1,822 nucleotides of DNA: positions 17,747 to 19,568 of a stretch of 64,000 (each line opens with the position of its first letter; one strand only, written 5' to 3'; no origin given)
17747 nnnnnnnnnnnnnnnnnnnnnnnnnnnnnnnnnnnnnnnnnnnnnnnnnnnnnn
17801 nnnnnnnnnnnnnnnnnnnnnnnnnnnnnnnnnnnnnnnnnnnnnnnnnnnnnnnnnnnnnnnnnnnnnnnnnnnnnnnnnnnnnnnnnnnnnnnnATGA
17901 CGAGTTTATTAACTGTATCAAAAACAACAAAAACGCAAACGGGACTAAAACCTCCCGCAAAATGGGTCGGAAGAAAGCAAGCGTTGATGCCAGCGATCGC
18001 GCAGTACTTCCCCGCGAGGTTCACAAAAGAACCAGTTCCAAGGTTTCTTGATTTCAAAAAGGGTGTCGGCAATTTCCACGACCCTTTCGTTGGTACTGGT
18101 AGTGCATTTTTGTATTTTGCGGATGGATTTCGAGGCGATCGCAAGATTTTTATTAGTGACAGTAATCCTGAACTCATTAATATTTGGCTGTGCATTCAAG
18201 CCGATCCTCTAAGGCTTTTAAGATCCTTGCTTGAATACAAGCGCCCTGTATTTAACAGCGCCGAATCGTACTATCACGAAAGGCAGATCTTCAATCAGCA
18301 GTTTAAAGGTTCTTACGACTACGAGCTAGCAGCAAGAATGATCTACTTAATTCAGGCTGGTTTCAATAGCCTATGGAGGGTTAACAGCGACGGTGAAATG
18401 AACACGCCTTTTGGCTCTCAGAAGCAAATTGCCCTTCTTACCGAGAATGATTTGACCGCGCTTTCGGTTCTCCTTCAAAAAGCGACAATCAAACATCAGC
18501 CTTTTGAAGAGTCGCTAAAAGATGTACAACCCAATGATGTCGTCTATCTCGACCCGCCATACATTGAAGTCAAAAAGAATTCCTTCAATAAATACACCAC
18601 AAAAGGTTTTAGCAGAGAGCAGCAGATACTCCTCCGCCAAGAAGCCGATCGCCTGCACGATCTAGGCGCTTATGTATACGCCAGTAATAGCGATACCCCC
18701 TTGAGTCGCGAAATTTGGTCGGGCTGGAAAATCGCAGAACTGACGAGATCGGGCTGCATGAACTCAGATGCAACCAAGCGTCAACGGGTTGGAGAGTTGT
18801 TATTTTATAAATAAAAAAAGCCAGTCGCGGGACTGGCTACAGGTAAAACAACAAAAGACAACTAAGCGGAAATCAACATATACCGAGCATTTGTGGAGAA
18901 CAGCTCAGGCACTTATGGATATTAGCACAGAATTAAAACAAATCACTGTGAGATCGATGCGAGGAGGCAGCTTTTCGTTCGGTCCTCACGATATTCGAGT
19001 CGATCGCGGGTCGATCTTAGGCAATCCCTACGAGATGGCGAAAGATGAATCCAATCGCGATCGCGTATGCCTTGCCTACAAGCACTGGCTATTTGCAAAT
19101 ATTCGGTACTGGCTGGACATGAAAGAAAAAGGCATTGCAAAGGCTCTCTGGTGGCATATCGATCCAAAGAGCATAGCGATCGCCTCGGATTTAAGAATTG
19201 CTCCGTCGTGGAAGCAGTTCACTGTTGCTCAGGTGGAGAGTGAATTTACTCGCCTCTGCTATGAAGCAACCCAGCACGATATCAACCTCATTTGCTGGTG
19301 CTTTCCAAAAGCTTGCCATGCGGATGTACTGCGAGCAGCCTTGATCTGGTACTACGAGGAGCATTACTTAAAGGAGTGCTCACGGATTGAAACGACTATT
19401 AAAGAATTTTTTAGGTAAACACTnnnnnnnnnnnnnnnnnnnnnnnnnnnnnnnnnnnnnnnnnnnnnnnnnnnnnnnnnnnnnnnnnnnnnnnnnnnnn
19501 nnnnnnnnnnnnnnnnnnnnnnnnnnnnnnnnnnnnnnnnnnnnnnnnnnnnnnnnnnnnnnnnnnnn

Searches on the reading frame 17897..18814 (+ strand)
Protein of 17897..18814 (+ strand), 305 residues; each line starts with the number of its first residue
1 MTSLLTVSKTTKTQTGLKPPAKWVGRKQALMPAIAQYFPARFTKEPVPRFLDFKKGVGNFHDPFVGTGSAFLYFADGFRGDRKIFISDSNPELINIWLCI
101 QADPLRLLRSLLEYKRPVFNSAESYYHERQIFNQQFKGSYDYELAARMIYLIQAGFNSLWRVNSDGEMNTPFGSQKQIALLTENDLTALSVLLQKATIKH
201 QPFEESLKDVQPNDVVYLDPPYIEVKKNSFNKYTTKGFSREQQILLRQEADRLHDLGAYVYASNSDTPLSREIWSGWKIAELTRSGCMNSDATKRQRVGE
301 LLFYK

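Call 3: search_protein_families(library=pfam, proteins=[window:17897-18814:+], max_evalue=0.01)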
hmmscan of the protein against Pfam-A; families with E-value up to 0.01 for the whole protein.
window:17897-18814:+ (305 aa): 2 families
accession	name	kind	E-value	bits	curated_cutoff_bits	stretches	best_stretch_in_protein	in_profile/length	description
PF02086.21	MethyltransfD12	-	6.9e-43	147.6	22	1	23-281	1-246/253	D12 class N6 adenine-specific DNA methyltransferase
PF03602.21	Cons_hypoth95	-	0.0062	16.7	24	0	182-245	80-148/182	Conserved hypothetical protein 95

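Call 10: search_protein_families(library=ncbifam, proteins=[window:17897-18814:+], max_evalue=0.01)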
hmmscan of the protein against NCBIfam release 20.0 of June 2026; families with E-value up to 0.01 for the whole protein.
window:17897-18814:+ (305 aa): 2 families
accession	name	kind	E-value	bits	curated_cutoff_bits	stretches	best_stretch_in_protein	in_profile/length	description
TIGR00571.1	dam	subfamily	1.5e-55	188.8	114.85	1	18-302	2-264/267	Dam family site-specific DNA-(adenine-N6)-methyltransferase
NF008152.0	PRK10904.1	equivalog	1.3e-31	110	441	1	61-302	32-265/271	adenine-specific DNA-methyltransferase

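Call 57: search_solved_structures(query=window:17897-18814:+, max_evalue=0.00001, show_alignments=1)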
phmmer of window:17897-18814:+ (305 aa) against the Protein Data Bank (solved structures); distinct sequences matched with E-value up to 0.00001: 7.
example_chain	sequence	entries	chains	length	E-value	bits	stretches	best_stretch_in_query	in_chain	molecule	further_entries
2dpm_A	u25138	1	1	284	2e-37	132.5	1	16-302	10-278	PROTEIN (ADENINE-SPECIFIC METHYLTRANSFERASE DPNII 1)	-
2g1p_A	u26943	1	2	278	2.9e-24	89.3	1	61-303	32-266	DNA adenine methylase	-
4rtj_A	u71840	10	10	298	3.3e-24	89.2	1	61-303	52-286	DNA adenine methylase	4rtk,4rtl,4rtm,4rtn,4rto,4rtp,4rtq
4gol_D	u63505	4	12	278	7.6e-24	88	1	61-303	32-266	DNA adenine methylase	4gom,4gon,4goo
4gbe_D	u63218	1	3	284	8.1e-24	87.9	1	61-303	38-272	DNA adenine methylase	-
2ore_D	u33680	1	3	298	8.5e-24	87.8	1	61-303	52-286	DNA adenine methylase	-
7m6b_B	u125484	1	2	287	4.9e-06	29.5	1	55-227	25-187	Site-specific DNA-methyltransferase (adenine-specific)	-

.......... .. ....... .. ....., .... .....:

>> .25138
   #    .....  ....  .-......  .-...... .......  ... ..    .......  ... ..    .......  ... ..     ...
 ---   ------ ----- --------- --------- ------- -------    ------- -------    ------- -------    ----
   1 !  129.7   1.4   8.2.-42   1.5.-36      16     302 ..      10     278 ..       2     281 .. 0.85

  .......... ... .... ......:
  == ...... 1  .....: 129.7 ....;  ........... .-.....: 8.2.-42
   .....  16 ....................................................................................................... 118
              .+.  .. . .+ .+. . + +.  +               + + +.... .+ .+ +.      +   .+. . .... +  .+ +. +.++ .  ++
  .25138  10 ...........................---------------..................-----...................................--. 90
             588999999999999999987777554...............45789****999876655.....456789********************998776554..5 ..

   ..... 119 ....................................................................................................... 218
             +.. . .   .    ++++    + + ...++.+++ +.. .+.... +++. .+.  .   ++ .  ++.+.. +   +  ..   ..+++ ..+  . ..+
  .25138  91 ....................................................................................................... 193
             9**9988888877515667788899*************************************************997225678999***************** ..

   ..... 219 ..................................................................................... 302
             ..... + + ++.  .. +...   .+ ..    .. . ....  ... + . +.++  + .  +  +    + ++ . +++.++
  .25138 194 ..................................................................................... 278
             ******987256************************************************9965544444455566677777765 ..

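Call 71: search_protein_families(library=padloc, proteins=[window:17897-18814:+], max_evalue=0.001)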
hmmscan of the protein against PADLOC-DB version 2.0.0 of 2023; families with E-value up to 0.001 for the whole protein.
window:17897-18814:+ (305 aa): 17 families
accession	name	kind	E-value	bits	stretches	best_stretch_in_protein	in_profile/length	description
PDLC03294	MTase_II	-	7.5e-66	220.5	1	17-303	4-268/272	Type II methyltransferase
PDLC03735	oMTase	-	9.2e-52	174.2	1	17-303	7-279/284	orphan methyltransferase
PDLC03266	MTase_II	-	5.9e-43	145.3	1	12-300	9-278/285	Type II methyltransferase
PDLC03729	oMTase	-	8.2e-42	141.6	1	19-302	6-265/275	orphan methyltransferase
PDLC03261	MTase_II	-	1.1e-37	127.7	1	55-280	47-262/643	Type II methyltransferase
PDLC03247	MTase_II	-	2e-18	64.6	1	58-303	28-261/282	Type II methyltransferase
PDLC03264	MTase_II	-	2.5e-17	61.1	1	19-238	13-217/306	Type II methyltransferase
PDLC03383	MTase_II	-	3.5e-16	57.5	1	119-255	124-251/318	Type II methyltransferase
PDLC03349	MTase_II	-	3.7e-15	53.8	2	124-242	173-291/374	Type II methyltransferase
PDLC03717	oMTase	-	5.3e-11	40.4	1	58-229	28-191/285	orphan methyltransferase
PDLC03253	MTase_II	-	1.9e-10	38.9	1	41-282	15-231/253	Type II methyltransferase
PDLC03287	MTase_II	-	3.5e-10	37.3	1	9-264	355-593/646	Type II methyltransferase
PDLC03344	MTase_II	-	1.1e-09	36.3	1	17-179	3-144/154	Type II methyltransferase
PDLC03341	MTase_II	-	6.8e-08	30.4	1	54-244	38-223/316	Type II methyltransferase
PDLC03722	oMTase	-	4.5e-06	24.6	1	147-257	101-204/259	orphan methyltransferase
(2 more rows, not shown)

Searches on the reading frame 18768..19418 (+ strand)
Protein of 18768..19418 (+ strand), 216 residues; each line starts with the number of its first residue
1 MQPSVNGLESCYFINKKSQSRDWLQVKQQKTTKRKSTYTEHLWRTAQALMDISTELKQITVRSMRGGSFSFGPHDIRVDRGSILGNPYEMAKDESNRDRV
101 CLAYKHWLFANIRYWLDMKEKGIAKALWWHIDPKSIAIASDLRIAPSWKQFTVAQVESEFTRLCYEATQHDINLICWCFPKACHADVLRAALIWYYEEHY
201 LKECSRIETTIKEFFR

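Call 7: search_protein_families(library=pfam, proteins=[window:18768-19418:+], max_evalue=0.01)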
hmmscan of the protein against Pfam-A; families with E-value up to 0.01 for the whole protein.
window:18768-19418:+ (216 aa): 1 family
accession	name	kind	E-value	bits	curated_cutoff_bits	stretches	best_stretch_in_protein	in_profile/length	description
PF14216.11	DUF4326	-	1.6e-13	51.6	25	1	73-188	10-80/82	Domain of unknown function (DUF4326)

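Call 10: search_protein_families(library=ncbifam, proteins=[window:18768-19418:+], max_evalue=0.01)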
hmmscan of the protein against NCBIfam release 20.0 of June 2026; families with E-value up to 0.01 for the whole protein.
window:18768-19418:+ (216 aa): 0 families

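Call 71: search_protein_families(library=padloc, proteins=[window:18768-19418:+], max_evalue=0.001)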
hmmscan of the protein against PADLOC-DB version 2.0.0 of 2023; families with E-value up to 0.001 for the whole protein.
window:18768-19418:+ (216 aa): 0 families
